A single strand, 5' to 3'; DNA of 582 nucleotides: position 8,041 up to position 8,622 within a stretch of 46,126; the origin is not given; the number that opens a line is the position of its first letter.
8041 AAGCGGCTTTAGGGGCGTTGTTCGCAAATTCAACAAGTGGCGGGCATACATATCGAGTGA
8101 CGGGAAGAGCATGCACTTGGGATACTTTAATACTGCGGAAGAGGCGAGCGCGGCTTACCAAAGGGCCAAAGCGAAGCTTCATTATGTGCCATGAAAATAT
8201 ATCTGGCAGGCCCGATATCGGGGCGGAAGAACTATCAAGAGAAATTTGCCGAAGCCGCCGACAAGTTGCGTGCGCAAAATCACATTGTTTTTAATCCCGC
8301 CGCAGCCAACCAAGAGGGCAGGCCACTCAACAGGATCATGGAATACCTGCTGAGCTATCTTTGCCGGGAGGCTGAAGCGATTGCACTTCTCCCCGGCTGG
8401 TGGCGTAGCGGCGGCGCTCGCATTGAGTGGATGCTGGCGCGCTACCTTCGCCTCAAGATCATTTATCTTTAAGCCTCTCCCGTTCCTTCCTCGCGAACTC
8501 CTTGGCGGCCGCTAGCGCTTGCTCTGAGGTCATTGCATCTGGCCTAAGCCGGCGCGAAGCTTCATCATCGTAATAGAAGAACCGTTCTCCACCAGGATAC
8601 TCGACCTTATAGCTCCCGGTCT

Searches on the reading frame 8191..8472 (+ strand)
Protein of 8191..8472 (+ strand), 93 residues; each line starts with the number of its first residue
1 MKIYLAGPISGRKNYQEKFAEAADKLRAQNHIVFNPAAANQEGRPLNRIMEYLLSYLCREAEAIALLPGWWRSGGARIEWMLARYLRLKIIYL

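Call 88: search_protein_families(library=phrogs, max_evalue=0.01, proteins=[window:8191-8472:+])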
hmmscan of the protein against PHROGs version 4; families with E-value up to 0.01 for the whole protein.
window:8191-8472:+ (93 aa): 5 families
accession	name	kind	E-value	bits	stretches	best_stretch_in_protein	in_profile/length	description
phrog_355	-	DNA, RNA and nucleotide metabolism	9.8e-23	81.8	1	1-92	75-171/249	nucleoside 2-deoxyribosyltransferase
phrog_5781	-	unknown function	2.8e-19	70.5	1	1-92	6-98/220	-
phrog_12019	-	other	8.9e-07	29.8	1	17-93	32-112/241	MazG-like pyrophosphatase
phrog_31170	-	unknown function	2.9e-06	28.3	1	2-38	2-39/55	-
phrog_15484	-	other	0.0002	22.1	1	3-92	153-244/253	hydrolase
